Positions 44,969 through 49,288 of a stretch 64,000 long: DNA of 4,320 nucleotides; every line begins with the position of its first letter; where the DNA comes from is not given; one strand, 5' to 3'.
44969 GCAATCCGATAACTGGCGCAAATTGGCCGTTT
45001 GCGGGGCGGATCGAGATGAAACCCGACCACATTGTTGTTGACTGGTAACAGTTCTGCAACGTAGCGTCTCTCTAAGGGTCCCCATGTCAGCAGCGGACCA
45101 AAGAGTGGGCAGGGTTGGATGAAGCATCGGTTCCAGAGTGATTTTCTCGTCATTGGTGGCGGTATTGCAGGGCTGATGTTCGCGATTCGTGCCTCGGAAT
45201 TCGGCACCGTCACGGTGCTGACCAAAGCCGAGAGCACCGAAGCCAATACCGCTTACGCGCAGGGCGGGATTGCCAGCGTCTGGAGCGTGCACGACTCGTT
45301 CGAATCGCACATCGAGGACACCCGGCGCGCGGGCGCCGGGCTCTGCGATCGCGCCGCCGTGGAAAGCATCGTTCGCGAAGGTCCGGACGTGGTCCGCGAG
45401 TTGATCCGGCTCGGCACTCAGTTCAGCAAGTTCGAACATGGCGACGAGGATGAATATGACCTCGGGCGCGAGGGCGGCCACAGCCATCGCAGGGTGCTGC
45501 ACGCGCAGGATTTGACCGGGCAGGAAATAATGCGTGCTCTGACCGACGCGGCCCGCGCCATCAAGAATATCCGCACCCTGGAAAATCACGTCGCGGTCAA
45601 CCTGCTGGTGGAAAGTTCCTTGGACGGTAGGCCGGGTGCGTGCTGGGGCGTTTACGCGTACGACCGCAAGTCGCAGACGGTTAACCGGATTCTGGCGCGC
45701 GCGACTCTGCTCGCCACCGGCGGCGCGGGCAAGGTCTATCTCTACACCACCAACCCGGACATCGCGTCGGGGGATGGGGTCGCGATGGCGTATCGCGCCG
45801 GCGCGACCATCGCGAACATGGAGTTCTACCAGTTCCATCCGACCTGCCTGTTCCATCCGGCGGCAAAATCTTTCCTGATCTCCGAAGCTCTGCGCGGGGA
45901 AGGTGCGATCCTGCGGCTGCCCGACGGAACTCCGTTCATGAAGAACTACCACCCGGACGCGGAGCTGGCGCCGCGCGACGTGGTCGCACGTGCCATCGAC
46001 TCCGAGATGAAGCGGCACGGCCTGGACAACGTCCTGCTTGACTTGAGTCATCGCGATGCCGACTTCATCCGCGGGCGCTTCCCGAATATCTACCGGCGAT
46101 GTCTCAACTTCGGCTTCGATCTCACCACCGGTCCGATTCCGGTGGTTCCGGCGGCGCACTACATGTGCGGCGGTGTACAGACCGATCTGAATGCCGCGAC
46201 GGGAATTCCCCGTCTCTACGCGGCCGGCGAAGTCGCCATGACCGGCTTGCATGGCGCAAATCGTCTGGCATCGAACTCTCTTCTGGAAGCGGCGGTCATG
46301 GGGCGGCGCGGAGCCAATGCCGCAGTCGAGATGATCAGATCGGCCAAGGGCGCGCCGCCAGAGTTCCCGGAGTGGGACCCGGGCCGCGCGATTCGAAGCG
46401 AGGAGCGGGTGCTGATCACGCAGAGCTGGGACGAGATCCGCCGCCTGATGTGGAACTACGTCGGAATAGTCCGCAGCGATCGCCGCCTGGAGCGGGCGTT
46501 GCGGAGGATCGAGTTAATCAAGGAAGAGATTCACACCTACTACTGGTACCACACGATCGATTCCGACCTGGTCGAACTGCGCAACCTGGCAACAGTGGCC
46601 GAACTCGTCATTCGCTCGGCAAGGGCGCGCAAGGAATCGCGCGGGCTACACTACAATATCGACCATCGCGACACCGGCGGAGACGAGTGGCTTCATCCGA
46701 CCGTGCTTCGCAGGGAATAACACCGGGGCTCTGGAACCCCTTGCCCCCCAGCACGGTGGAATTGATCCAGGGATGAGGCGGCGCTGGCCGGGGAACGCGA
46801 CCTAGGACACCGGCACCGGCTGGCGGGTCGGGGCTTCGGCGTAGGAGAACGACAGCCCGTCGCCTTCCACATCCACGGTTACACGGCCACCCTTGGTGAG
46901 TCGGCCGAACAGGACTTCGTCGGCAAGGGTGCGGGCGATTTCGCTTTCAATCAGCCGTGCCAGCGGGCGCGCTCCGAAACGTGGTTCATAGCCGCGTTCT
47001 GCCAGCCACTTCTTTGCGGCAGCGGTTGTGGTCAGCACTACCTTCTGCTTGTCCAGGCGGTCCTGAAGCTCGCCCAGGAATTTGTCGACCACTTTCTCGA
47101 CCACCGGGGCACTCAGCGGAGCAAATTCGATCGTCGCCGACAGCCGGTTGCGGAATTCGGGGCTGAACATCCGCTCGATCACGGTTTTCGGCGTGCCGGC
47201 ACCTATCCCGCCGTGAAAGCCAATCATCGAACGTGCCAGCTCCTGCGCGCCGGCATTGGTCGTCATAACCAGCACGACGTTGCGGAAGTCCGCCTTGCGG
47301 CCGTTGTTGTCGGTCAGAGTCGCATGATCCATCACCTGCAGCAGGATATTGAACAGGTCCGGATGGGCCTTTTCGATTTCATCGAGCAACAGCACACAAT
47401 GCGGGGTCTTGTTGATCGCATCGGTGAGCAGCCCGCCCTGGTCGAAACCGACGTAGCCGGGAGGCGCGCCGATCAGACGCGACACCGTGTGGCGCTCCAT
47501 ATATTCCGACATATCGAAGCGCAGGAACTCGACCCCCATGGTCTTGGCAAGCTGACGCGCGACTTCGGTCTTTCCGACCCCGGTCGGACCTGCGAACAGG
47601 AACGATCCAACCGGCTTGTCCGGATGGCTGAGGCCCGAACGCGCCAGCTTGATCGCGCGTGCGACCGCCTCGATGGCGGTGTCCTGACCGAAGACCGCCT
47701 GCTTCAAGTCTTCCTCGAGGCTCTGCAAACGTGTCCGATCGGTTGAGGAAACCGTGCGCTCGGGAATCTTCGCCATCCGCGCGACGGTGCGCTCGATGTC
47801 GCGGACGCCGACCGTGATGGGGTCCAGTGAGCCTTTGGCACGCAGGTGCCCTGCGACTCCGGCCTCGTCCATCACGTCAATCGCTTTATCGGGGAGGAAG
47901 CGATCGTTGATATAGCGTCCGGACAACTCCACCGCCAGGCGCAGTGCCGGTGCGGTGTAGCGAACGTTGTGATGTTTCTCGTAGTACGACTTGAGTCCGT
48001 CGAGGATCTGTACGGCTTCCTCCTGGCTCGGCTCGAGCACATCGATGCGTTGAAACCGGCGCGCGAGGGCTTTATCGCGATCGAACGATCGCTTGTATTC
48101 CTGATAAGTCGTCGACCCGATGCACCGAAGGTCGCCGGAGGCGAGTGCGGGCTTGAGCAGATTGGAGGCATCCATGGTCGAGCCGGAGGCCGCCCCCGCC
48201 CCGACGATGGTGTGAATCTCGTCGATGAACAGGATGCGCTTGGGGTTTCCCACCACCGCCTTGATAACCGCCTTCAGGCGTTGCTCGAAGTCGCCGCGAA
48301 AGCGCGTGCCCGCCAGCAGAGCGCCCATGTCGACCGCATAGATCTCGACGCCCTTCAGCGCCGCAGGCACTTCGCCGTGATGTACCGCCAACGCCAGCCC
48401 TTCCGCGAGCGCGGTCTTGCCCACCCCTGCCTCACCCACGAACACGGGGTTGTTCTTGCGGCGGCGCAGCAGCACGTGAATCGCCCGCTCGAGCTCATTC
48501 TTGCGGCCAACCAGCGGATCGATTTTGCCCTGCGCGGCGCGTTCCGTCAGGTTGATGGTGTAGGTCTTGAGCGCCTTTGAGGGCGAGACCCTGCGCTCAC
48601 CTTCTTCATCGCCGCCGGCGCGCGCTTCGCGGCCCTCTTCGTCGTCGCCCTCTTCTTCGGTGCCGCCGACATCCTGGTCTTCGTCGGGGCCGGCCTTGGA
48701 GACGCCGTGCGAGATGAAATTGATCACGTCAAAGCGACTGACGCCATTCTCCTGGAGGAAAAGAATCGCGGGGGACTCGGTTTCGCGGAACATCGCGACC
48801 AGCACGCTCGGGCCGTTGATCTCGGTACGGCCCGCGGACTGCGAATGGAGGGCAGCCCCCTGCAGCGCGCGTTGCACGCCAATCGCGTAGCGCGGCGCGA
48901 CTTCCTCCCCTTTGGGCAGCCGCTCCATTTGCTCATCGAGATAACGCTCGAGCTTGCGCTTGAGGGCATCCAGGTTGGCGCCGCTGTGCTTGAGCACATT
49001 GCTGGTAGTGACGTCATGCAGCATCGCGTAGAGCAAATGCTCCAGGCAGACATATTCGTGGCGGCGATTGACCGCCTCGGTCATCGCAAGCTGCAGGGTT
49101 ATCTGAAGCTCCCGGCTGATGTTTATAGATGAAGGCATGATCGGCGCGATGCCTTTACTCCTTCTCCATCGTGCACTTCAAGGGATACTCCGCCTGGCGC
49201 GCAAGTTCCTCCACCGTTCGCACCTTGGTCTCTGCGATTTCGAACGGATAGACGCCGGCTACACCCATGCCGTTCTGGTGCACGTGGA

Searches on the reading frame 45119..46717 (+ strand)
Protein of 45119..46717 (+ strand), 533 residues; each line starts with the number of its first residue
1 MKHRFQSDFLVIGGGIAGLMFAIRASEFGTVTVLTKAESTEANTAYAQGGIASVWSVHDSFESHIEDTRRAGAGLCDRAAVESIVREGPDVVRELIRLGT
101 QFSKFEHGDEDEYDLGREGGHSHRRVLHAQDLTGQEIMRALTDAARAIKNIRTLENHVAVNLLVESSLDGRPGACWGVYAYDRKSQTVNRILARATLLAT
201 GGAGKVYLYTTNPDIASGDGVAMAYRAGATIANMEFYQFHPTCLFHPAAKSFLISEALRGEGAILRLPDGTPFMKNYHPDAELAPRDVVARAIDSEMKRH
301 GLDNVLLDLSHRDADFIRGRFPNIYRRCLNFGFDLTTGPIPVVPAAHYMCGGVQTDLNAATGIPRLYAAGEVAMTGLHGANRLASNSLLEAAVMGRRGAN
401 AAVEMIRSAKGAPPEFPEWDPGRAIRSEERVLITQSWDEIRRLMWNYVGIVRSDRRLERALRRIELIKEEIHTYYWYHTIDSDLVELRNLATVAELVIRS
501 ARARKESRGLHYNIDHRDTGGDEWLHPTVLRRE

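Call 32: search_protein_families(library=pfam, proteins=[window:45119-46717:+], max_evalue=5)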
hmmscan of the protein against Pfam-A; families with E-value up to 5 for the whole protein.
window:45119-46717:+ (533 aa): 10 families
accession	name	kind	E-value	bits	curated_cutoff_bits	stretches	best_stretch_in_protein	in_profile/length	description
PF00890.30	FAD_binding_2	-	7e-96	322.4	20.4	1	8-388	1-414/414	FAD binding domain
PF02910.25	Succ_DH_flav_C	-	9.2e-16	58.4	20.8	1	438-530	2-100/130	Fumarate reductase flavoprotein C-term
PF03486.20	HI0933_like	-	3.8e-06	27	50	2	8-50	2-45/244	HI0933-like protein Rossmann domain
PF07992.20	Pyr_redox_2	-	1.6e-05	25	26.1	2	8-53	2-44/291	Pyridine nucleotide-disulphide oxidoreductase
PF01266.30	DAO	-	3.2e-05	24.1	27.9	1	8-99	1-79/353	FAD dependent oxidoreductase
PF01134.28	GIDA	-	0.064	12.7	22.1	1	9-40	2-29/391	Glucose inhibited division protein A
PF12831.13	FAD_oxidored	-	0.066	12.9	27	1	8-39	1-32/416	FAD dependent oxidoreductase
PF13450.12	NAD_binding_8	-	0.14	12.9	21.9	1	11-32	1-23/68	NAD(P)-binding Rossmann-like domain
PF00070.33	Pyr_redox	-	0.29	12.1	22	1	10-37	3-31/82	Pyridine nucleotide-disulphide oxidoreductase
PF13738.12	Pyr_redox_3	-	0.37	10.4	30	1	10-46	1-39/305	Pyridine nucleotide-disulphide oxidoreductase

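Call 68: find_homologous_proteins(query=window:45119-46717:+, max_evalue=1e-100)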
Query window:45119-46717:+ (533 aa): 7999 proteins with E <= 1e-100 among 8000 candidates; the best 120 are listed.
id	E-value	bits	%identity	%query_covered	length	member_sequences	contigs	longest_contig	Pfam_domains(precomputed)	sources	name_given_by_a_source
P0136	0.0e+0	1215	100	100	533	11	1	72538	PF00890.31,PF07992.21,PF03486.21,PF02910.26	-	-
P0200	0.0e+0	1173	96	100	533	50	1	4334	PF01266.31,PF00890.31,PF07992.21,PF03486.21,PF02910.26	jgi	jgi:L-aspartate oxidase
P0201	0.0e+0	1136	92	100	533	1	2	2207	PF01266.31,PF00890.31,PF07992.21,PF03486.21,PF02910.26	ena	-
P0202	0.0e+0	1116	92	100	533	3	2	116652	PF00890.31,PF07992.21,PF02910.26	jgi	-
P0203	0.0e+0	1114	92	100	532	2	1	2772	PF01266.31,PF00890.31,PF02910.26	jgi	-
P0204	0.0e+0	1099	90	100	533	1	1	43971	PF00890.31,PF07992.21,PF02910.26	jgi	jgi:L-aspartate oxidase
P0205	0.0e+0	1091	89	100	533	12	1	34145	PF00890.31,PF07992.21,PF02910.26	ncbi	ncbi:MAG: L-aspartate oxidase [Candidatus Binataceae bacterium]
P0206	0.0e+0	1091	89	100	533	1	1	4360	PF00890.31,PF07992.21,PF03486.21,PF02910.26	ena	-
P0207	0.0e+0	1054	86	100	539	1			PF00890.31,PF07992.21,PF02910.26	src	-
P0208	0.0e+0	1044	87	99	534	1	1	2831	PF01266.31,PF00890.31,PF07992.21,PF02910.26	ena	-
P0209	0.0e+0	1040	88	100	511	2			PF00890.31,PF02910.26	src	-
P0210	0.0e+0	1029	84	100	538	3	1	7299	PF01266.31,PF00890.31,PF02910.26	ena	-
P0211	0.0e+0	1028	84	100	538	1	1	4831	PF01266.31,PF00890.31,PF02910.26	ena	-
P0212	0.0e+0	1026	85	100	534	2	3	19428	PF00890.31,PF07992.21,PF03486.21,PF02910.26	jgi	jgi:L-aspartate oxidase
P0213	0.0e+0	1019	84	100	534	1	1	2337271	PF00890.31,PF07992.21,PF03486.21,PF02910.26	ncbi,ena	-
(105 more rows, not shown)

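Call 69: find_encoding_contigs(protein=P0202, flank=10000, max_places=2)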
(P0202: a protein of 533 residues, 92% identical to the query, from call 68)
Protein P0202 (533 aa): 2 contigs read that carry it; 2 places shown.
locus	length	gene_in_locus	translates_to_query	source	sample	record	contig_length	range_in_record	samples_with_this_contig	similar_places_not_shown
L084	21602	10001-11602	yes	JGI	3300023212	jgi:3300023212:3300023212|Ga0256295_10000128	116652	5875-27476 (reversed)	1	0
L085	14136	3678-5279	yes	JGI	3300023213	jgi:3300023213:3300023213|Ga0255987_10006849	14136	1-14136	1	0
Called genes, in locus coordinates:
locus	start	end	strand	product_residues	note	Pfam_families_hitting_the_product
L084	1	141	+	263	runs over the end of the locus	PF01135:PCMT, PF00398:RrnaAD (weak), PF08241:Methyltransf_11 (weak), PF13649:Methyltransf_25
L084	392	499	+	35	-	-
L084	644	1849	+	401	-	PF00067:p450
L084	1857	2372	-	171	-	PF00293:NUDIX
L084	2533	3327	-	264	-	PF00561:Abhydrolase_1, PF00975:Thioesterase, PF12146:Hydrolase_4, PF12697:Abhydrolase_6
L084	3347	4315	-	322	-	PF08240:ADH_N, PF00107:ADH_zinc_N, PF13602:ADH_zinc_N_2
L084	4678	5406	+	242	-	-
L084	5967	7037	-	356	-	PF04185:Phosphoesterase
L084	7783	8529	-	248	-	-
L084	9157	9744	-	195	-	PF01066:CDP-OH_P_transf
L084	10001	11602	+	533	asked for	PF00890:FAD_binding_2, PF07992:Pyr_redox_2 (faint), PF02910:Succ_DH_flav_C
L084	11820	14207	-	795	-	PF02861:Clp_N, PF00004:AAA, PF17871:AAA_lid_9, PF00158:Sigma54_activat (weak), PF00004:AAA, PF07724:AAA_2, PF07728:AAA_5, PF10431:ClpB_D2-small, +10 more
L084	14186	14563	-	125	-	PF02617:ClpS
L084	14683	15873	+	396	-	PF04339:FemAB_like, PF13480:Acetyltransf_6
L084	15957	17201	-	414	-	PF02646:RmuC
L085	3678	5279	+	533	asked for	PF00890:FAD_binding_2, PF07992:Pyr_redox_2 (faint), PF02910:Succ_DH_flav_C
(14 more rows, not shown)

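Call 70: find_encoding_contigs(protein=P0213, flank=10000, max_places=1)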
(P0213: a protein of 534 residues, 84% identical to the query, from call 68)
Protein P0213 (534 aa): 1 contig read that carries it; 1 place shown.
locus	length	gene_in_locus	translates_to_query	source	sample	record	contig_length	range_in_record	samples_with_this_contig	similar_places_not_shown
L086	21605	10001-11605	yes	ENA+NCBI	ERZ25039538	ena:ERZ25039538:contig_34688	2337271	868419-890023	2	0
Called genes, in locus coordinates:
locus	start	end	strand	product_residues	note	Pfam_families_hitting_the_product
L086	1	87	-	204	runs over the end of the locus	PF02586:SRAP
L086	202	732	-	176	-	PF00571:CBS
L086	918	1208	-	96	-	-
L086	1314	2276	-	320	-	PF08240:ADH_N, PF00107:ADH_zinc_N, PF13602:ADH_zinc_N_2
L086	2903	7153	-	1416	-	PF24606:CEMIP_beta-hel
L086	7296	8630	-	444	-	-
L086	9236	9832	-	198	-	PF01066:CDP-OH_P_transf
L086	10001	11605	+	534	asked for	PF00890:FAD_binding_2, PF03486:HI0933_like (faint), PF07992:Pyr_redox_2 (faint), PF02910:Succ_DH_flav_C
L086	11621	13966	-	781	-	PF02861:Clp_N, PF23569:NBD_SMAX1 (weak), PF00004:AAA, PF17871:AAA_lid_9, PF07724:AAA_2, PF00004:AAA, PF07728:AAA_5, PF10431:ClpB_D2-small, +11 more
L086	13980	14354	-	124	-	PF02617:ClpS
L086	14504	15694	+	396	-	PF04339:FemAB_like, PF13480:Acetyltransf_6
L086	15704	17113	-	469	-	PF02646:RmuC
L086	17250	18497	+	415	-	PF01656:CbiA, PF02374:ArsA_ATPase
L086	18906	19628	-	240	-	PF24481:CT398_CC, PF02591:Zn_ribbon_9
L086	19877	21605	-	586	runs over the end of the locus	PF01807:Zn_ribbon_DnaG, PF08275:DNAG_N, PF01751:Toprim, PF13362:Toprim_3 (weak), PF13662:Toprim_4, PF13155:Toprim_2, PF08278:DnaG_DnaB_bind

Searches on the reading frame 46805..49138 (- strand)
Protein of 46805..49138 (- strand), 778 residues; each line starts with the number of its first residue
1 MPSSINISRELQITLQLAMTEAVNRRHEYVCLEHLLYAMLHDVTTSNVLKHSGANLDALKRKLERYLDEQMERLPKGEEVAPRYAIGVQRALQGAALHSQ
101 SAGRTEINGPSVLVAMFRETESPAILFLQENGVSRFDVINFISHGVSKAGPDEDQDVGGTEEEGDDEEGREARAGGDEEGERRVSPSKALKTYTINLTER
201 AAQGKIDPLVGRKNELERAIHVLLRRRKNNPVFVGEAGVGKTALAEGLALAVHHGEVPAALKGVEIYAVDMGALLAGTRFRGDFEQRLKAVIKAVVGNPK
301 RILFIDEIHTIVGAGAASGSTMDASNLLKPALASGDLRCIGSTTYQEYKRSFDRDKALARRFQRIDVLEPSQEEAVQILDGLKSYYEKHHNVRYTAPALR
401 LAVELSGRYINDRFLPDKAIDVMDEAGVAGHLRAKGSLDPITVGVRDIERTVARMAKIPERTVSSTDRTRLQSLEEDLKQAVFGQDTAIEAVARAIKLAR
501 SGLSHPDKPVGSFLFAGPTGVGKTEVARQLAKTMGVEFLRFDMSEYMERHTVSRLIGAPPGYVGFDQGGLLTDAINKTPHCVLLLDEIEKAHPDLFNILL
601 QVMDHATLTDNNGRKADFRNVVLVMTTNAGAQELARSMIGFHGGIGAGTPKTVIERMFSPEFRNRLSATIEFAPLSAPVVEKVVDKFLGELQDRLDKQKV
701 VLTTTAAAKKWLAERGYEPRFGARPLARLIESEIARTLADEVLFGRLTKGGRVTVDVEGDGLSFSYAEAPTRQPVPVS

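Call 6: search_protein_families(library=pfam, proteins=[window:46805-49138:-], max_evalue=0.01)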
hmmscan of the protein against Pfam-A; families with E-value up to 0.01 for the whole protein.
window:46805-49138:- (778 aa): 32 families (the best 25 are shown)
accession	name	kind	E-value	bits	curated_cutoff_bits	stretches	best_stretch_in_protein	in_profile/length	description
PF07724.20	AAA_2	-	1.4e-59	201.3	27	1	508-667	1-164/166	AAA domain (Cdc48 subfamily)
PF00004.35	AAA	-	1.5e-27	97.1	21.2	2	514-635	2-115/131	ATPase family associated with various cellular activities (AAA)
PF17871.7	AAA_lid_9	-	2.6e-27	95.2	22.8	1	371-475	1-101/104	AAA lid domain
PF10431.15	ClpB_D2-small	-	1.8e-24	86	21.9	1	675-755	1-81/81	C-terminal, D2-small domain, of ClpB protein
PF07728.20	AAA_5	-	9.2e-19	68.3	22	1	513-631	2-125/139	AAA domain (dynein-related subfamily)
PF13401.12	AAA_22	-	3.4e-11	44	27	1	512-604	7-109/130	AAA domain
PF02861.25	Clp_N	-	2.9e-10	40.6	20.7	1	19-67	2-52/53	Clp amino terminal domain, pathogenicity island component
PF13191.12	AAA_16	-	5.5e-10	40.4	32.6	1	208-265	1-62/167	AAA ATPase domain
PF00158.32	Sigma54_activat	-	1.9e-08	34.6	20.2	1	512-634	24-148/168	Sigma-54 interaction domain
PF06309.17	Torsin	-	5.1e-06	27.1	27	1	469-537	14-80/127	Torsin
PF01695.23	IstB_IS21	-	5.8e-06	26.4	24.1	0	226-295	90-155/238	IstB-like ATP binding protein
PF05496.18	RuvB_N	-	7.9e-06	26.2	27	0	483-538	10-61/159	Holliday junction DNA helicase RuvB P-loop domain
PF06068.19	TIP49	-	1.3e-05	25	23.8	0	476-545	20-87/347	TIP49 P-loop domain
PF12775.13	AAA_7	-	1.4e-05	25.1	25.8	0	512-557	35-83/181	P-loop containing dynein motor region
PF02367.23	TsaE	-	1.6e-05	25.3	26.6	0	508-537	23-48/128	Threonylcarbamoyl adenosine biosynthesis protein TsaE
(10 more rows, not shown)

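Call 51: list_cluster_members(proteins=[window:46805-49138:-, window:45119-46717:+, window:59704-61041:-, window:51188-52447:-, window:9531-10700:+, window:58169-59071:-, window:2543-3829:+, window:3872-4594:+, window:10878-11597:-, window:39817-40341:-])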
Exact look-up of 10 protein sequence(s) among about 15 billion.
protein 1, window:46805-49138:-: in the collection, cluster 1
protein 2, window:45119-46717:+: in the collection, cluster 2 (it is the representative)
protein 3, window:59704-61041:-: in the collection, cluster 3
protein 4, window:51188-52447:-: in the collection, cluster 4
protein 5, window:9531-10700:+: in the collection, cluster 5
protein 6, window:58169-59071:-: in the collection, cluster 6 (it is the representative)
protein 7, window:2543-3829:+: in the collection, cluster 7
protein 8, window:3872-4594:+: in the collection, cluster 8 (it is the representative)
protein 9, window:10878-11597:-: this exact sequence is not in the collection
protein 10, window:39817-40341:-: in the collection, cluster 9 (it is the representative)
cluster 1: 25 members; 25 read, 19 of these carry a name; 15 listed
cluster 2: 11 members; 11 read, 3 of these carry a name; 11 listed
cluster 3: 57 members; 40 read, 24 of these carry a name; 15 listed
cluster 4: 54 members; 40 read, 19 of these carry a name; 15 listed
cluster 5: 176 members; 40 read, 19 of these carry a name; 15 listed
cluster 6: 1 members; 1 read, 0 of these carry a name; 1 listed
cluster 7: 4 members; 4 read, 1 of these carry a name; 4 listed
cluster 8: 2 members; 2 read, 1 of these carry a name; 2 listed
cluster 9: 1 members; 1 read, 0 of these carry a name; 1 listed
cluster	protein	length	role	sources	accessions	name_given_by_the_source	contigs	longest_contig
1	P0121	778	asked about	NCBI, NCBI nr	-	-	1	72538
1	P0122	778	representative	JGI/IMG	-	ATP-dependent Clp protease ATP-binding subunit ClpA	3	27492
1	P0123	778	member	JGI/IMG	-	ATP-dependent Clp protease ATP-binding subunit ClpA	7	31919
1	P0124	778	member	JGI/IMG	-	ATP-dependent Clp protease ATP-binding subunit ClpA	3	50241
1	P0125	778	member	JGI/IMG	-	ATP-dependent Clp protease ATP-binding subunit ClpA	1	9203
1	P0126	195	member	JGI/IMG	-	ATP-dependent Clp protease ATP-binding subunit ClpA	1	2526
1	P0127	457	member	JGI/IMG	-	ATP-dependent Clp protease ATP-binding subunit ClpA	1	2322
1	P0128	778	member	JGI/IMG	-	ATP-dependent Clp protease ATP-binding subunit ClpA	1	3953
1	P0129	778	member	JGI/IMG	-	ATP-dependent Clp protease ATP-binding subunit ClpA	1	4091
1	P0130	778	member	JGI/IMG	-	ATP-dependent Clp protease ATP-binding subunit ClpA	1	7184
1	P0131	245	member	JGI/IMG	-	ATP-dependent Clp protease ATP-binding subunit ClpA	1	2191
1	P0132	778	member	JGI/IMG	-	ATP-dependent Clp protease ATP-binding subunit ClpA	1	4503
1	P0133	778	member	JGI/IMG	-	ATP-dependent Clp protease ATP-binding subunit ClpA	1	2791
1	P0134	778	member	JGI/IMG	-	ATP-dependent Clp protease ATP-binding subunit ClpA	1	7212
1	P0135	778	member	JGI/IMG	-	ATP-dependent Clp protease ATP-binding subunit ClpA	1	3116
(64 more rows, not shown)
